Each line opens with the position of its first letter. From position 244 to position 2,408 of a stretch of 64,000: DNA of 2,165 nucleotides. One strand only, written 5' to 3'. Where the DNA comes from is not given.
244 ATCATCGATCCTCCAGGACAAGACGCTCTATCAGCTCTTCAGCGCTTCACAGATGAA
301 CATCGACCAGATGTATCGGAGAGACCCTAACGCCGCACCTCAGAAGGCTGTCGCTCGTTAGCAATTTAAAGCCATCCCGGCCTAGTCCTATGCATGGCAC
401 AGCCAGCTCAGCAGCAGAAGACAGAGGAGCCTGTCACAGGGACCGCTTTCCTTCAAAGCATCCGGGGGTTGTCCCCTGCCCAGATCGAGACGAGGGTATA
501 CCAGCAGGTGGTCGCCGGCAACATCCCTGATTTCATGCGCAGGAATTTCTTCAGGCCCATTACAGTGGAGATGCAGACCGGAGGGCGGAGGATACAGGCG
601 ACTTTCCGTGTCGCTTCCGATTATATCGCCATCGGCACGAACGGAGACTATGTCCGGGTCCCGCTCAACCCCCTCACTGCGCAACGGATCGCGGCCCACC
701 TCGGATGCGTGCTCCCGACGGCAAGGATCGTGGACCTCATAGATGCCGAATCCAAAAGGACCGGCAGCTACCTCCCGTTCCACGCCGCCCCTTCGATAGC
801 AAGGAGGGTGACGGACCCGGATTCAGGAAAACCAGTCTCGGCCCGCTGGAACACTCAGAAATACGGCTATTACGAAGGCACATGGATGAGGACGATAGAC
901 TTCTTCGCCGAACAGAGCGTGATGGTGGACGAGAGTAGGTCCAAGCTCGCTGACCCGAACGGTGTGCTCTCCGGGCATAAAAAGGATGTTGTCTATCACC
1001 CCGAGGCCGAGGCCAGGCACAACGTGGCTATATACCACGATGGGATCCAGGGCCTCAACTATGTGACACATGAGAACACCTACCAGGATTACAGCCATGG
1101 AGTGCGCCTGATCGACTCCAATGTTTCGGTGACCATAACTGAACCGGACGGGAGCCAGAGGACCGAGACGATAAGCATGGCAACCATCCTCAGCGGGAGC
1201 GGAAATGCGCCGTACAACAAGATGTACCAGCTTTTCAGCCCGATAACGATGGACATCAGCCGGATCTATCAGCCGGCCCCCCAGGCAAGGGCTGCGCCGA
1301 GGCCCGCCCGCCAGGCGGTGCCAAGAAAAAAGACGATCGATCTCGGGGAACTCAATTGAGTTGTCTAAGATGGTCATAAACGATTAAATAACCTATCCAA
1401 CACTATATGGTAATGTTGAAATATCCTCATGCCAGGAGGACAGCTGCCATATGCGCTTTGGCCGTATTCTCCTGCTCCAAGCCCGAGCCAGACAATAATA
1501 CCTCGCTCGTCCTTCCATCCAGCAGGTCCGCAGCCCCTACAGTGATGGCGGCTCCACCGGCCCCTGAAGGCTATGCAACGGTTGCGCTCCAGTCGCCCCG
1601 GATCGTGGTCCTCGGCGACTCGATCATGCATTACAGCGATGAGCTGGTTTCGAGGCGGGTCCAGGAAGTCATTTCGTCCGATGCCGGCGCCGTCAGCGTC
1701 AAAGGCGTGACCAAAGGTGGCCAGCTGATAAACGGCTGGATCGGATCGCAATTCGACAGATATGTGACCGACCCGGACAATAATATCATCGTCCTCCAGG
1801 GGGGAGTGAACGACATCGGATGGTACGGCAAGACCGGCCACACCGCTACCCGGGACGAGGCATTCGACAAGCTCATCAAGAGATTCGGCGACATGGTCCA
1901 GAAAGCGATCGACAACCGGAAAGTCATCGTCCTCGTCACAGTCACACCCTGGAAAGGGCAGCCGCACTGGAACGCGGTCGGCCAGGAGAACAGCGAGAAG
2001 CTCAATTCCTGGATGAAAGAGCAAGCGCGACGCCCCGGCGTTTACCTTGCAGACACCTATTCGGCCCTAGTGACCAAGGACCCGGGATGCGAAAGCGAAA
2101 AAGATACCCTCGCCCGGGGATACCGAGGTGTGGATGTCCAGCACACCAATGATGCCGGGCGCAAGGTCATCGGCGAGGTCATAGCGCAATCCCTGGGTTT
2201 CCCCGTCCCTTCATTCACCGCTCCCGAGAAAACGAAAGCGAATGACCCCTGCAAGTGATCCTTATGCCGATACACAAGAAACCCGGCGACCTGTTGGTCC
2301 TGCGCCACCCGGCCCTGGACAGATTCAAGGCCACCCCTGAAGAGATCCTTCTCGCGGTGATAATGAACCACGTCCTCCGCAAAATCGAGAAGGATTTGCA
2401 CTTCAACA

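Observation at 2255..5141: Same-strand array of small unknown ORFs built from duplicated modules: candidate uncharacterised accessory system or integrated element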

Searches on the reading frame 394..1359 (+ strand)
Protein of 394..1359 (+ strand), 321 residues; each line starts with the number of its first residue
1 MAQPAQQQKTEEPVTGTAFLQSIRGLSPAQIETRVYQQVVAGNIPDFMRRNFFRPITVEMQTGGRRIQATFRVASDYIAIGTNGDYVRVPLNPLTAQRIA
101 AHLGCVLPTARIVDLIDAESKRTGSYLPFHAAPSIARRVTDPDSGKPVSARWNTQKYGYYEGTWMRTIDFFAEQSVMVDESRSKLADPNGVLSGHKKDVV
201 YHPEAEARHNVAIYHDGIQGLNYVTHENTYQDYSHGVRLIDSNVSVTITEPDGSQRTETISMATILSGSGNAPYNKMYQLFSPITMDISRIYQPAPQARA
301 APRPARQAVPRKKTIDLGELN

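Call 13: search_protein_families(library=pfam, max_evalue=0.01, proteins=[window:394-1359:+])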
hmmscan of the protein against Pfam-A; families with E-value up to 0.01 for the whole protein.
window:394-1359:+ (321 aa): 0 families

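Call 55: search_solved_structures(query=window:394-1359:+, max_evalue=1)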
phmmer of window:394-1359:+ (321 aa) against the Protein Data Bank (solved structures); distinct sequences matched with E-value up to 1: 0.

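Call 56: search_protein_families(library=padloc, max_evalue=0.1, proteins=[window:394-1359:+])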
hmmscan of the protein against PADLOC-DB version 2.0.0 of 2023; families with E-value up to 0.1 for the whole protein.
window:394-1359:+ (321 aa): 0 families

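Call 75: search_solved_structures(query=A6, max_evalue=5)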
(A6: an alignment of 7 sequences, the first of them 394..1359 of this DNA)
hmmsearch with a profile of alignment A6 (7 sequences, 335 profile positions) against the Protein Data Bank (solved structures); distinct sequences matched with E-value up to 5: 0.

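Call 76: find_related_loci(query=A6, collection=viral_contigs, flank=10000)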
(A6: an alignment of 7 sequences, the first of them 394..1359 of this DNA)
Query A6 (321 aa) in viral_contigs; peptide patterns used: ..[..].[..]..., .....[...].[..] (x = any residue, [..] = any of these).
64 stretches matched a pattern; 40 encode a relative of the query (tblastn E <= 1e-3); 39 distinct loci.
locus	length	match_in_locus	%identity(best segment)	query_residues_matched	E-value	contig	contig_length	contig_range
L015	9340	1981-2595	36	12-246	1e-32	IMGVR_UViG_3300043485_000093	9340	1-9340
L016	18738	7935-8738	31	14-292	2e-31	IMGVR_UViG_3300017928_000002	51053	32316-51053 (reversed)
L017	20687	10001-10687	31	16-270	4e-31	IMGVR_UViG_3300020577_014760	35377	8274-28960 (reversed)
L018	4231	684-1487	31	14-292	2e-31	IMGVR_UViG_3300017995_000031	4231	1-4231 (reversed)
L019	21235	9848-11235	33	15-253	5e-31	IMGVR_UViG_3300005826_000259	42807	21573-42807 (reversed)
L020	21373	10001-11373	35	14-253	7e-30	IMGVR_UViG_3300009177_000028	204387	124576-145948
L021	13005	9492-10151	31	8-250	4e-29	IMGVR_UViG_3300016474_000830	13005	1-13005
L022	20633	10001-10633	33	10-246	2e-27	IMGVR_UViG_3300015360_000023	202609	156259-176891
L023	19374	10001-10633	34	10-246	2e-27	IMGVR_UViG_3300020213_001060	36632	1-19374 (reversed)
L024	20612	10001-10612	34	9-244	3e-27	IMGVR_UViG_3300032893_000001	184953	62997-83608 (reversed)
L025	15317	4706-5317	34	9-244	3e-27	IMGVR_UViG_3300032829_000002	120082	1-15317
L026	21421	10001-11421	34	14-266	4e-27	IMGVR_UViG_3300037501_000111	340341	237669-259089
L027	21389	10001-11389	34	14-247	3e-27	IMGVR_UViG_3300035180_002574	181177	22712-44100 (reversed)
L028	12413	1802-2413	33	16-242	7e-27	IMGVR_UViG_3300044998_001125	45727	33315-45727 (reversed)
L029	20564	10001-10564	33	39-252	6e-26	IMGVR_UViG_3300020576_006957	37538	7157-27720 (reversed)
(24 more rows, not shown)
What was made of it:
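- The neighbouring u321 family has 39 relatives in IMG/VR contigs (call 76).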

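Call 78: search_protein_families(library=phrogs, max_evalue=0.01, proteins=[window:394-1359:+])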
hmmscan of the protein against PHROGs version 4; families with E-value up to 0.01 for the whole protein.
window:394-1359:+ (321 aa): 0 families

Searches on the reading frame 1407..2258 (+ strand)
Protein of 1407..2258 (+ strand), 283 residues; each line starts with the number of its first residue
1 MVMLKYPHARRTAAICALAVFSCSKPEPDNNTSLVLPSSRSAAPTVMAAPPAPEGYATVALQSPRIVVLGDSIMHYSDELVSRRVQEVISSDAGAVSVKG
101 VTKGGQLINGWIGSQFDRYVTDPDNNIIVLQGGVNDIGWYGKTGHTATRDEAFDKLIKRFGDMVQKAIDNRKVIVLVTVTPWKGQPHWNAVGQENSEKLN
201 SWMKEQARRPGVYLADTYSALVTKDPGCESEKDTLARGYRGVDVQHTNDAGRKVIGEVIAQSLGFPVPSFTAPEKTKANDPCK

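Call 13: search_protein_families(library=pfam, max_evalue=0.01, proteins=[window:1407-2258:+])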
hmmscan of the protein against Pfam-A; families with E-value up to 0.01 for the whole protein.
window:1407-2258:+ (283 aa): 2 families
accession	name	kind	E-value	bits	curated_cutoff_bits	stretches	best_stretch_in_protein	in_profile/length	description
PF13472.12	Lipase_GDSL_2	-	3.8e-13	50.8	32.9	1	68-225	1-157/178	GDSL-like Lipase/Acylhydrolase family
PF00657.28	Lipase_GDSL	-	1.4e-09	38.9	23.6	1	66-258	1-207/208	GDSL-like Lipase/Acylhydrolase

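Call 16: find_encoding_contigs(protein=window:1407-2258:+, flank=10000, max_places=10)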
Protein window:1407-2258:+ (283 aa): no gene with exactly this product is on record in the collection.

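Call 25: find_related_loci(query=window:1407-2258:+, collection=genome_contigs, flank=10000)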
Query window:1407-2258:+ (283 aa) in genome_contigs; peptide patterns used: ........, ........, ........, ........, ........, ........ (x = any residue, [..] = any of these).
22 stretches matched a pattern; 3 encode a relative of the query (tblastn E <= 1e-3); 3 distinct loci.
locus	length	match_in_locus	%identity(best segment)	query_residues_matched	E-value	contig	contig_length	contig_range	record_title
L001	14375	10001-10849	59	8-282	8e-111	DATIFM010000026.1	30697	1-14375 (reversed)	MAG TPA_asm: Candidatus Bilamarchaeum sp. isolate SMAG_U16395 k141_490150, whole genome shotgun sequence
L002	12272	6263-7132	57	3-283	1e-103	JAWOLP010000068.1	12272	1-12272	MAG: Candidatus Micrarchaeia archaeon isolate bin_281 c_000039055104, whole genome shotgun sequence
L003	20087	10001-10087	55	126-156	3e-4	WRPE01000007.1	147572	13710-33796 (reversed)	MAG: Syntrophaceae bacterium isolate X3_MaxBin.011 scaffold_230, whole genome shotgun sequence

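Call 48: search_protein_families(library=pfam, max_evalue=0.1, proteins=[L001:3615-6023:+, L001:6072-6374:+, L001:7281-7763:+, L001:7794-8822:+, L001:11514-11795:+, L001:11832-12194:+, L001:13042-13428:+, L001:13598-14086:+, L001:12266-12478:+])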
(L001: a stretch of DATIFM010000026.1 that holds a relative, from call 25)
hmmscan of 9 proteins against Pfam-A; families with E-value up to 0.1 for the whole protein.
L001:3615-6023:+ (802 aa): 0 families

L001:6072-6374:+ (100 aa): 3 families
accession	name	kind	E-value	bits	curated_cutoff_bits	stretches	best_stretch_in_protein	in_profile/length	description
PF23222.1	RRM_PARP14_1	-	0.01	16.2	27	1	7-75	5-71/80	PAR14-like, first RRM domain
PF08271.17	Zn_Ribbon_TF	-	0.015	15.3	29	1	7-32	2-26/43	TFIIB zinc-binding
PF01412.23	ArfGap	-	0.037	14.5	28.7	1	6-34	14-43/117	Putative GTPase activating protein for Arf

L001:7281-7763:+ (160 aa): 0 families

L001:7794-8822:+ (342 aa): 0 families

L001:11514-11795:+ (93 aa): 0 families

L001:11832-12194:+ (120 aa): 0 families

L001:13042-13428:+ (128 aa): 2 families
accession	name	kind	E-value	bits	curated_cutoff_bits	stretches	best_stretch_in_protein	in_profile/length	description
PF21805.3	Imm5_like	-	2.4e-28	99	25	1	11-124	3-114/129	Imm-5 like putative immunity protein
PF14423.12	Imm5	-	0.026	15.1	25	1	17-98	32-116/186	Immunity protein Imm5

L001:13598-14086:+ (162 aa): 0 families

L001:12266-12478:+ (70 aa): 0 families
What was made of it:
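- On Pfam Imm5_like (PF21805): The match holds for genes in relatives (99 bits against a cutoff of 25; call 48).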

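Call 78: search_protein_families(library=phrogs, max_evalue=0.01, proteins=[L001:7281-7763:+, L001:3615-6023:+, L001:11514-11795:+, L001:11832-12194:+])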
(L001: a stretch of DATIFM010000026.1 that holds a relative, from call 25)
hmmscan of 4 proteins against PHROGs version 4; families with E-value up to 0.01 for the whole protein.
L001:7281-7763:+ (160 aa): 0 families

L001:3615-6023:+ (802 aa): 0 families

L001:11514-11795:+ (93 aa): 0 families

L001:11832-12194:+ (120 aa): 0 families
